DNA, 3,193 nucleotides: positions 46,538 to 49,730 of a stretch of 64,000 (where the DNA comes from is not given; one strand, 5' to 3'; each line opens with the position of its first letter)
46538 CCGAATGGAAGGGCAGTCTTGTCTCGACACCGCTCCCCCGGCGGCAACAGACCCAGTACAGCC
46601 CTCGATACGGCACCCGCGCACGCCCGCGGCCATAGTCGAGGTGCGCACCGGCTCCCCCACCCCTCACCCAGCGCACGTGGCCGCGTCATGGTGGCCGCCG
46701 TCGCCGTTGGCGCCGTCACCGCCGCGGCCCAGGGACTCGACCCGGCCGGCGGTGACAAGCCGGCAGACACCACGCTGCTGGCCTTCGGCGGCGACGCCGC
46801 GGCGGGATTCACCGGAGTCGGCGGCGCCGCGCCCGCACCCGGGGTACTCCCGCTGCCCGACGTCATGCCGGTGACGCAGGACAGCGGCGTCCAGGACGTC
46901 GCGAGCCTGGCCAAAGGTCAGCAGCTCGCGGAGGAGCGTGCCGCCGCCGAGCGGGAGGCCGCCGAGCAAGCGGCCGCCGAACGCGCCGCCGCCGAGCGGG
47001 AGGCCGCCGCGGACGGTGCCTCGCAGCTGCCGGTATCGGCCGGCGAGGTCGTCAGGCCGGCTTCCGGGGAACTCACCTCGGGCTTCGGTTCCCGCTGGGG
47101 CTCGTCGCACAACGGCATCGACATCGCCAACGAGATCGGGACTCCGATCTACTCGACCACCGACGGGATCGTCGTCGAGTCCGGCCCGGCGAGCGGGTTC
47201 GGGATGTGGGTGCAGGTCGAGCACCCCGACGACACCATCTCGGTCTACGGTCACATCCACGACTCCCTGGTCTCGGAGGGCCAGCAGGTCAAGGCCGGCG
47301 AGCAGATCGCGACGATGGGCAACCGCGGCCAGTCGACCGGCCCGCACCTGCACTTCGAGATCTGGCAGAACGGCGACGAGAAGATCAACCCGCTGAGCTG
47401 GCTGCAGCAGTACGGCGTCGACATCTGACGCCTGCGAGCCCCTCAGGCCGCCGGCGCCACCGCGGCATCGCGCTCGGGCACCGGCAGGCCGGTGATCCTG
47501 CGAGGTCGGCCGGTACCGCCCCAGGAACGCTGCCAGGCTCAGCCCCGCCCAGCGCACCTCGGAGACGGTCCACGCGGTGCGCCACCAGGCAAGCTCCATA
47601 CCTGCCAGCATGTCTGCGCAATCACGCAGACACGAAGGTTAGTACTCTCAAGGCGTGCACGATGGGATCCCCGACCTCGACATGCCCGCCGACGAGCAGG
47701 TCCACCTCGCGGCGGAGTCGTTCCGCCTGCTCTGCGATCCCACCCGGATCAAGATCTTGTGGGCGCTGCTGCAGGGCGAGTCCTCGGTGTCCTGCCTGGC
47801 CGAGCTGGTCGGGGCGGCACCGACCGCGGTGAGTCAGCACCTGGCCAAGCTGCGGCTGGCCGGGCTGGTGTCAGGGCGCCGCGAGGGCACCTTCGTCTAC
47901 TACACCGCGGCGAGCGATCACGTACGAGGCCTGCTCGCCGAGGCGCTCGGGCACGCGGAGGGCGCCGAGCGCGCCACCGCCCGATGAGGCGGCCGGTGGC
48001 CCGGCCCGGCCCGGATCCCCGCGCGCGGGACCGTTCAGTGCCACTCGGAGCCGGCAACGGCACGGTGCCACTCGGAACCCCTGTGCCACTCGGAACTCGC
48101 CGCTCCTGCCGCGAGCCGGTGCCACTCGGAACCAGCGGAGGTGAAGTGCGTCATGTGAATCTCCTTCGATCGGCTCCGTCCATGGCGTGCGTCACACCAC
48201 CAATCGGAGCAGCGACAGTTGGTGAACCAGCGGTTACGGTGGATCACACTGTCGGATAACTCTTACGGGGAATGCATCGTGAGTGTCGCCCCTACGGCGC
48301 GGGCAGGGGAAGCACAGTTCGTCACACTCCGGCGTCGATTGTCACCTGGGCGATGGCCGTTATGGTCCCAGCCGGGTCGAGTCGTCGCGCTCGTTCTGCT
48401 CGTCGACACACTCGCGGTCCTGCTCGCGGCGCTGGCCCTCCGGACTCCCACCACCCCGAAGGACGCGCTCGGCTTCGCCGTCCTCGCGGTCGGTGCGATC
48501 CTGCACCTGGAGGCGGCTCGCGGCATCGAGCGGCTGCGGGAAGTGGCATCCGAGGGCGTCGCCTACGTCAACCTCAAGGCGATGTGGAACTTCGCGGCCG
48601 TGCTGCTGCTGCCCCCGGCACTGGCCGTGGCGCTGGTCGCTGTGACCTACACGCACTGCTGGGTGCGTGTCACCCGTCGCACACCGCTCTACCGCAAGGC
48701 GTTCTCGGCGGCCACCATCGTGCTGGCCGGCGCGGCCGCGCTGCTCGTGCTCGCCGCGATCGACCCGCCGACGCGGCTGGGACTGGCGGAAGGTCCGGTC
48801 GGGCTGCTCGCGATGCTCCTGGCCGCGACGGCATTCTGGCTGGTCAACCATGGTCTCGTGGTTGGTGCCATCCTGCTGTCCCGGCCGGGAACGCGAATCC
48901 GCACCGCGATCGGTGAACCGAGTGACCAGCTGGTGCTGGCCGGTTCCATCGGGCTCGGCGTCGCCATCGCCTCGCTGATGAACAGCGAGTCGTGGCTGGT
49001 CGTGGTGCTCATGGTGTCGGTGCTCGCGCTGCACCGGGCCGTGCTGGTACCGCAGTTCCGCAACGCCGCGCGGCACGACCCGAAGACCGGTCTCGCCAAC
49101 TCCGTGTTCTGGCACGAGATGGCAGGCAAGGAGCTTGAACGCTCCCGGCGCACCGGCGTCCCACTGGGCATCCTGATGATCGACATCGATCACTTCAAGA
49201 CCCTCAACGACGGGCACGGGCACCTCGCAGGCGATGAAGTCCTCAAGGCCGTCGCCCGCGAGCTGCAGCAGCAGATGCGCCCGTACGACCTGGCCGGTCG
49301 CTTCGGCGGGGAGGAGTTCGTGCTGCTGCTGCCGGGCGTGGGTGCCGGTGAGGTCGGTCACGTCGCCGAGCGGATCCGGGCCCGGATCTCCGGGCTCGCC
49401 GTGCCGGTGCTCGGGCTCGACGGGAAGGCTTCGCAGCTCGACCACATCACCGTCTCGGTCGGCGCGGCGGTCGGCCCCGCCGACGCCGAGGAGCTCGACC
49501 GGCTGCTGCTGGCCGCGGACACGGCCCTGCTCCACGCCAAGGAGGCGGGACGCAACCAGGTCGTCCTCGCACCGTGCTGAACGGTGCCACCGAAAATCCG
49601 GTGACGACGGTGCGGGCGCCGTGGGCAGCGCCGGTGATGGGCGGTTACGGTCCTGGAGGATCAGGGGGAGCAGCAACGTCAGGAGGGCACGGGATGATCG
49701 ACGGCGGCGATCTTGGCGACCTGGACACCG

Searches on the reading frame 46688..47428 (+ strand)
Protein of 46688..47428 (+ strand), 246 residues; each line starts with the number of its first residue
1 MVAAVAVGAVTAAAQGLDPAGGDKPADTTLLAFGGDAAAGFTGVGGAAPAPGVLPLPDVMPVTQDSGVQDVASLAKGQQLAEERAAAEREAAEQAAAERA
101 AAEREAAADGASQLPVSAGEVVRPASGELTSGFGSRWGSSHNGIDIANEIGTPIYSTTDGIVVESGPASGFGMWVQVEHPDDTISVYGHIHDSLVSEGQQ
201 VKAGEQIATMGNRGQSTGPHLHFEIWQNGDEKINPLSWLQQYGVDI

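Call 90: search_protein_families(library=pfam, proteins=[window:46688-47428:+], max_evalue=0.00001)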
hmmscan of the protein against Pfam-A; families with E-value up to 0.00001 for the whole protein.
window:46688-47428:+ (246 aa): 1 family
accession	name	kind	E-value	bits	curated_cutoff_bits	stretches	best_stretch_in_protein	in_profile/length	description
PF01551.29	Peptidase_M23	-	1.3e-33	115.5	28.7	1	140-235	2-96/96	Peptidase family M23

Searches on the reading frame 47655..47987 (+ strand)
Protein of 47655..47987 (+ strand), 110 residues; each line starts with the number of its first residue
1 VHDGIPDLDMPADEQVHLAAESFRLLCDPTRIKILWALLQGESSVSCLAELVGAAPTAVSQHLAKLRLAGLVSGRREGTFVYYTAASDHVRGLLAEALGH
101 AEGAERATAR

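Call 90: search_protein_families(library=pfam, proteins=[window:47655-47987:+], max_evalue=0.00001)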
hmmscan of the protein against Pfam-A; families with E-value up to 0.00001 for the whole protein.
window:47655-47987:+ (110 aa): 2 families
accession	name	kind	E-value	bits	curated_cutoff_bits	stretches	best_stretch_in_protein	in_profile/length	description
PF01022.26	HTH_5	-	3.5e-13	49.6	22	1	28-73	1-46/47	Bacterial regulatory protein, arsR family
PF12840.13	HTH_20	-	9.7e-08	32.3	27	1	28-73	3-49/51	Helix-turn-helix domain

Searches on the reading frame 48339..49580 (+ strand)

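Call 90: search_protein_families(library=pfam, proteins=[window:48339-49580:+], max_evalue=0.00001)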
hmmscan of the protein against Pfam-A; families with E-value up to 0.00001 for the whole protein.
window:48339-49580:+ (413 aa): 1 family
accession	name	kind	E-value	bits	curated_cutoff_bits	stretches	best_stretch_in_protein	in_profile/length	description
PF00990.26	GGDEF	-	9e-41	139.8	23.8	1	244-407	1-161/161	Diguanylate cyclase, GGDEF domain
